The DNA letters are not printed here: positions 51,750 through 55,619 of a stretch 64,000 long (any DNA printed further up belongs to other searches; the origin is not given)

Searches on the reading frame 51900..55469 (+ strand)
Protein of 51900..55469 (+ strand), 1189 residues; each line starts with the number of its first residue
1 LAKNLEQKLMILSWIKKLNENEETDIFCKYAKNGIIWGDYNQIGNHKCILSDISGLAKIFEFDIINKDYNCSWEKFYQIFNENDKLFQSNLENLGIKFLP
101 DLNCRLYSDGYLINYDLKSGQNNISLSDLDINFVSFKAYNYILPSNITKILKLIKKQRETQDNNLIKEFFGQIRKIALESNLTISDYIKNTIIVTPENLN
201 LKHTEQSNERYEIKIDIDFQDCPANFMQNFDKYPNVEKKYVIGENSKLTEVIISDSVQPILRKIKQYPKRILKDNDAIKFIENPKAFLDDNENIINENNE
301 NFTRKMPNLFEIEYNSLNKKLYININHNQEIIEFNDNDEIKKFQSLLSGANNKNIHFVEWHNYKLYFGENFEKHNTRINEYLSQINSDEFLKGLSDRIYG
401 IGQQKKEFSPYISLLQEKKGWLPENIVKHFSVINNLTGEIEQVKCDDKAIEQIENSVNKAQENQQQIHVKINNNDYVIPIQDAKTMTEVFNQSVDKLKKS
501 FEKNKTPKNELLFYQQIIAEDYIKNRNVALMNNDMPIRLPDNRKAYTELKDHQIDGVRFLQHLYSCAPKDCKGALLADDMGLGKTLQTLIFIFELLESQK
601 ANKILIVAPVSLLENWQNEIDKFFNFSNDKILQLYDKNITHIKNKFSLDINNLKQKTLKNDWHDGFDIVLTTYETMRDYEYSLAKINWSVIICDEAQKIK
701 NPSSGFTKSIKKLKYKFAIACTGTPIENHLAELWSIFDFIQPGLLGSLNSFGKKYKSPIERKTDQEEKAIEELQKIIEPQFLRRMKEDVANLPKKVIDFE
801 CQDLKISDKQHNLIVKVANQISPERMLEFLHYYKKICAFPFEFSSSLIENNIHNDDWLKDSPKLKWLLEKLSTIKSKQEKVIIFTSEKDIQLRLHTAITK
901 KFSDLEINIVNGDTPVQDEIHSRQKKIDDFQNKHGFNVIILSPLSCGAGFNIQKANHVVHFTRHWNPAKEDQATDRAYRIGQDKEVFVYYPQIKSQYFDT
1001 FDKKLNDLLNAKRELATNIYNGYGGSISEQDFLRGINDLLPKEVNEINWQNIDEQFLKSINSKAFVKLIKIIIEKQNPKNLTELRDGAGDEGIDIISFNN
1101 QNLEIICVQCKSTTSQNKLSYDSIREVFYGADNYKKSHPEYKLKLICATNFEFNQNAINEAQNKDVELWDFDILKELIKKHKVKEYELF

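Call 61: search_protein_families(library=pfam, proteins=[window:51900-55469:+], max_evalue=0.001)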
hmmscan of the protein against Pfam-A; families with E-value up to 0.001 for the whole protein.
window:51900-55469:+ (1189 aa): 6 families
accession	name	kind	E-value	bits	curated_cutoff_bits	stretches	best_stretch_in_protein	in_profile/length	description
PF00176.29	SNF2-rel_dom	-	2.5e-59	201.2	24.9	1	552-812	1-247/290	SNF2-related domain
PF00271.37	Helicase_C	-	5.9e-14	52.7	23.5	1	865-981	4-110/110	Helicase conserved C-terminal domain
PF04851.21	ResIII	-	1.1e-11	45.3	22.5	1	548-726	3-163/164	Type III restriction enzyme, res subunit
PF04471.18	Mrr_cat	-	1.7e-11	44.7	21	1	1058-1178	2-115/115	Restriction endonuclease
PF00270.35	DEAD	-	1.7e-08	34.8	26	1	576-726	19-161/167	DEAD/DEAH box helicase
PF13156.12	Mrr_cat_2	-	5.4e-06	26.8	22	1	1085-1168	24-102/127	Restriction endonuclease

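Call 62: search_protein_families(library=padloc, proteins=[window:51900-55469:+], max_evalue=0.00001)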
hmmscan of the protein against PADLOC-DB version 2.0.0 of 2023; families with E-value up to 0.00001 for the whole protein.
window:51900-55469:+ (1189 aa): 36 families (the best 25 are shown)
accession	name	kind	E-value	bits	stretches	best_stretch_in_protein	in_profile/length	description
PDLC00632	ZorD1|ZorD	-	2.6e-271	901.2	1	66-1032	69-1091/1101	"SWI2/SNF2 helicase, Mrr-like nuclease"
PDLC00631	ZorD1|ZorD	-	7.1e-195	647.9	2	394-1186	288-1068/1071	"SWI2/SNF2 helicase, Mrr-like nuclease"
PDLC02854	DpdE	-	8.6e-165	548.3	1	169-1020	176-1062/1083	DpdE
PDLC00633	ZorD1|ZorD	-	1.8e-145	484.3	2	391-1019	296-884/908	"SWI2/SNF2 helicase, Mrr-like nuclease"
PDLC00629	ZorD1|ZorD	-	4.9e-140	466.3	1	221-1031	248-966/1012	"SWI2/SNF2 helicase, Mrr-like nuclease"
PDLC00634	ZorD1|ZorD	-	5.3e-139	462.9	1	394-1041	339-988/1208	"SWI2/SNF2 helicase, Mrr-like nuclease"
PDLC00628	ZorD1|ZorD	-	4.4e-120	400.2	2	111-994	117-945/1171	"SWI2/SNF2 helicase, Mrr-like nuclease"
PDLC00627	ZorD1|ZorD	-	1.5e-118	395.3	1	393-1016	303-985/1006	"SWI2/SNF2 helicase, Mrr-like nuclease"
PDLC00630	ZorD1|ZorD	-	6.8e-83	277.5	2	860-1150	484-767/817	"SWI2/SNF2 helicase, Mrr-like nuclease"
PDLC02842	DpdE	-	1e-74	249.9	1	466-1020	609-1151/1176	DpdE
PDLC02850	DpdE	-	4.3e-58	195.1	1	547-1022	803-1244/1282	DpdE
PDLC02849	DpdE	-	6.3e-56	188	1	533-1021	387-834/857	DpdE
PDLC02845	DpdE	-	2.1e-52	176.2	1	546-1022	841-1275/1293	DpdE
PDLC02851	DpdE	-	2.1e-45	152.9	1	536-1025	585-1040/1055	DpdE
PDLC02848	DpdE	-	1e-38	130.9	1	547-793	355-575/856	DpdE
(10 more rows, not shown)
